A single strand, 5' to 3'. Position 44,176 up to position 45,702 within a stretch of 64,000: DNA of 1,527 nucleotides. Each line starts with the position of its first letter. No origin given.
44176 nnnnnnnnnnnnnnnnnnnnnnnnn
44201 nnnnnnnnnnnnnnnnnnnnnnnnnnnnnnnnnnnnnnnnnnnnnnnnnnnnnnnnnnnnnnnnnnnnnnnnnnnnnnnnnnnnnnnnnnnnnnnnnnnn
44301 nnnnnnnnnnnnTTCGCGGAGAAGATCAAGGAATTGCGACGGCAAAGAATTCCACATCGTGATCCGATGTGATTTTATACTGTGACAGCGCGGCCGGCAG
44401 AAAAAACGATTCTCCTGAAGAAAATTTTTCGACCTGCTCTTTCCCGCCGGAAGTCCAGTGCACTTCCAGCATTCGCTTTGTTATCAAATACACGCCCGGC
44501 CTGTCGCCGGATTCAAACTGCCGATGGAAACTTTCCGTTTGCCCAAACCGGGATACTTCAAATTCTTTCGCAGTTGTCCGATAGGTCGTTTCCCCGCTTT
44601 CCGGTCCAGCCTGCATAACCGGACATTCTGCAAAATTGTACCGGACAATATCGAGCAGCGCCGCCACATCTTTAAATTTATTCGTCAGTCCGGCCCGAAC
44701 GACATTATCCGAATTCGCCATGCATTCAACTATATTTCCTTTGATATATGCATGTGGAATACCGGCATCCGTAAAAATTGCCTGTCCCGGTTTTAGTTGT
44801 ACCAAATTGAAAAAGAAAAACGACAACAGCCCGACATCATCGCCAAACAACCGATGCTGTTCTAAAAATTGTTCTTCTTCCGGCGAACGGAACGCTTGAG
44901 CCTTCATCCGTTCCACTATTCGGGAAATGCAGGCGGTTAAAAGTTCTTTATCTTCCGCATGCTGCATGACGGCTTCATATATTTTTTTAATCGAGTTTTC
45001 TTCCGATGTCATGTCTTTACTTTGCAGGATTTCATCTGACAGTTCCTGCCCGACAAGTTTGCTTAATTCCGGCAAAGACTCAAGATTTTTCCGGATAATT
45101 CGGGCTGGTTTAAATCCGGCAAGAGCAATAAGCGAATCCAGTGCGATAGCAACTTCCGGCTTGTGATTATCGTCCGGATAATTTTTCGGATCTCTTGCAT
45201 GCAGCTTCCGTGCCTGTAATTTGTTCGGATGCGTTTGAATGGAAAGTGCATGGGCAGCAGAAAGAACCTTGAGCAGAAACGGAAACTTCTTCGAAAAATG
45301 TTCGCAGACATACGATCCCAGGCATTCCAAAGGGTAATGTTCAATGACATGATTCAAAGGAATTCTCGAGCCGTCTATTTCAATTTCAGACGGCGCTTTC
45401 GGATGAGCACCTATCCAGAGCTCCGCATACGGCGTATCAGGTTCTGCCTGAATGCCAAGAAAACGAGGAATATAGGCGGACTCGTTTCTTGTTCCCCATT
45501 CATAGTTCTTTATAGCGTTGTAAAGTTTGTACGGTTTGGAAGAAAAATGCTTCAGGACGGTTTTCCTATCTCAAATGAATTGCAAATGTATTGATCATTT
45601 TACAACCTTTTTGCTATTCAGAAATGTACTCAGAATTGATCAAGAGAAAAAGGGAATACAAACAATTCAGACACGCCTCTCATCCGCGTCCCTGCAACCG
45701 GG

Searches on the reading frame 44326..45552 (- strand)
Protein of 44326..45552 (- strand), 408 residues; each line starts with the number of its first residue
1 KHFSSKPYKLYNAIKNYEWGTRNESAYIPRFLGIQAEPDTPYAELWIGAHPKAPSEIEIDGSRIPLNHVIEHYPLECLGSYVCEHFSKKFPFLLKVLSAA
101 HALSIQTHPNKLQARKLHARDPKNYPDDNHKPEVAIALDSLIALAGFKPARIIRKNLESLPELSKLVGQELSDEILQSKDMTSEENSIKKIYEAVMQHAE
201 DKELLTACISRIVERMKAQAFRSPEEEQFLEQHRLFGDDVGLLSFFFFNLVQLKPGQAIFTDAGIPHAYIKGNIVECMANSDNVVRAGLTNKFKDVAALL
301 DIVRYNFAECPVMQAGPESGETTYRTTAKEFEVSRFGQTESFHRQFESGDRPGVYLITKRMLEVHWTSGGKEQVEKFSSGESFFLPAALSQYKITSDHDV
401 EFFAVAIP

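Call 4: search_protein_families(library=pfam, proteins=[window:44326-45357:-], max_evalue=1)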
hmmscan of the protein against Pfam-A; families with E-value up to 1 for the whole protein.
window:44326-45357:- (343 aa): 4 families
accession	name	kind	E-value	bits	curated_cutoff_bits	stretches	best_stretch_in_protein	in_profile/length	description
PF20511.4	PMI_typeI_cat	-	1.5e-25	90.4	22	1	4-84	62-142/143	Phosphomannose isomerase type I, catalytic domain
PF20512.3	PMI_typeI_hel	-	0.0023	18.8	23.4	1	101-182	1-87/88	Phosphomannose isomerase type I, helical insertion domain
PF21621.3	MPI_cupin_dom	-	0.0038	17.6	27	1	307-332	46-71/79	Mannose-6-phosphate isomerase, cupin domain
PF07883.17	Cupin_2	-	0.011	15.8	27.2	1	186-205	38-57/70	Cupin domain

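Call 5: search_protein_families(library=ncbifam, proteins=[window:44326-45357:-], max_evalue=1)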
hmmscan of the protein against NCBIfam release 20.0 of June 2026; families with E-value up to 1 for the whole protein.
window:44326-45357:- (343 aa): 2 families
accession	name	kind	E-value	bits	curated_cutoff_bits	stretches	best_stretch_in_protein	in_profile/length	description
TIGR00218.1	manA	equivalog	5.6e-62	210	116.2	1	1-333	58-353/359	mannose-6-phosphate isomerase, class I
NF011710.0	PRK15131.1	equivalog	2.9e-41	141.7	571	1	2-250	59-303/391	mannose-6-phosphate isomerase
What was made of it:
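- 44326..45552 (-): manA (class I mannose-6-phosphate isomerase), the left boundary of the gap. The first 57 residues lie upstream of the first canonical start codon, the TTG at 45357. TIGR00218 scores 210 bits, but to profile positions 58-353 only when the ORF is taken from the TTG (call 5).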

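Call 12: find_related_loci(query=window:44326-45552:-, collection=genome_contigs, flank=6000)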
Query window:44326-45552:- (408 aa) in genome_contigs; peptide patterns used: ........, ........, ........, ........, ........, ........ (x = any residue, [..] = any of these).
160 stretches matched a pattern; 116 encode a relative of the query (tblastn E <= 1e-3); the best 80 are kept; 80 distinct loci.
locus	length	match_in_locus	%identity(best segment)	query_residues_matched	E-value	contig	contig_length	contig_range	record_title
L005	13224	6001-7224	85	1-408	0e+0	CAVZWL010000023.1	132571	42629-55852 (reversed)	MAG: Ignavibacteriota bacterium isolate MFD01476.bin.2.1 genome assembly, contig: contig_59433, whole genome shotgun seq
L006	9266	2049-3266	73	3-408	0e+0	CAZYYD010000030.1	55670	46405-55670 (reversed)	MAG TPA_asm: uncultured Ignavibacteriaceae bacterium isolate SRP178699_co1_24 genome assembly, contig: NODE_484_length_5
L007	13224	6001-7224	73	1-408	0e+0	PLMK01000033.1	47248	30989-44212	MAG: Ignavibacteriae bacterium isolate fen_1300 73.20120800_E3D.21_contig_9023, whole genome shotgun sequence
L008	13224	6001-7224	67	1-408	0e+0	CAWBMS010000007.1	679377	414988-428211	MAG: Ignavibacteriota bacterium isolate MFD01476.bin.2.45 genome assembly, contig: contig_21679, whole genome shotgun se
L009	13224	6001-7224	66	1-408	0e+0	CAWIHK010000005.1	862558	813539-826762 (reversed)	MAG: Ignavibacteriota bacterium isolate MFD03726.bin.1.201 genome assembly, contig: contig_80676, whole genome shotgun s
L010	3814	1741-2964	62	1-408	0e+0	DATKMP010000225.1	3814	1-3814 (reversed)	MAG TPA_asm: Bacteroidota bacterium isolate SMAG_U14714 k141_1431906, whole genome shotgun sequence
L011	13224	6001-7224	59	1-408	5e-164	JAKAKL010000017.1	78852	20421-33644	MAG: Bacteroidetes bacterium isolate WY4.bin70 NODE_329_length_78852_cov_2.529921, whole genome shotgun sequence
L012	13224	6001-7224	57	1-408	2e-164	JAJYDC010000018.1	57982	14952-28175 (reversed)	MAG: Bacteroidetes bacterium isolate BP9.bin83 NODE_762_length_57982_cov_4.916446, whole genome shotgun sequence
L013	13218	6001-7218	56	3-408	3e-158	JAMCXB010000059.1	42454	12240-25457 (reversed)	MAG: Bacteroidetes bacterium isolate FK_Sedi_B_Bin.45 NODE_2421_length_42454_cov_6.89699, whole genome shotgun sequence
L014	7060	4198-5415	55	3-408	4e-158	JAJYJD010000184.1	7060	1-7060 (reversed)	MAG: Bacteroidetes bacterium isolate DBS2-1.bin144 NODE_21451_length_7060_cov_2.504976, whole genome shotgun sequence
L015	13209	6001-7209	57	5-407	5e-157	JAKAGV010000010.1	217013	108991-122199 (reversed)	MAG: Bacteroidetes bacterium isolate WY2.bin67 NODE_53_length_217013_cov_17.908556, whole genome shotgun sequence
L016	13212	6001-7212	55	5-408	6e-157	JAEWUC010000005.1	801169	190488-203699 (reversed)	MAG: Bacteroidetes bacterium isolate OH_SDB_17 k127_936577, whole genome shotgun sequence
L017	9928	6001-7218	56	3-408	2e-156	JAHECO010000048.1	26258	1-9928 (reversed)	MAG: Candidatus Kryptoniota bacterium isolate Ww171 NODE_3191_length_26258_cov_4.330145, whole genome shotgun sequence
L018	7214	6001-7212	54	5-408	4e-154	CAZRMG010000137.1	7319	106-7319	MAG TPA_asm: uncultured Melioribacteraceae bacterium isolate SRP294416_co1_188 genome assembly, contig: NODE_23698_lengt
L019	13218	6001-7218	53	3-408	1e-151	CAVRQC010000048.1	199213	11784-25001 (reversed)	MAG: uncultured Ignavibacteriales bacterium isolate MFD02923.bin.1.144 genome assembly, contig: contig_9749, whole genom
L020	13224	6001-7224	79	1-408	0e+0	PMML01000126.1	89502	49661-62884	MAG: Ignavibacteriae bacterium isolate fen_1254 73.20100900_E1D.45_contig_1280, whole genome shotgun sequence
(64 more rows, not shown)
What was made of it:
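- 44326..45552 (-): The full 408-aa in-frame translation aligns over residues 1-408 with relatives (call 12).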
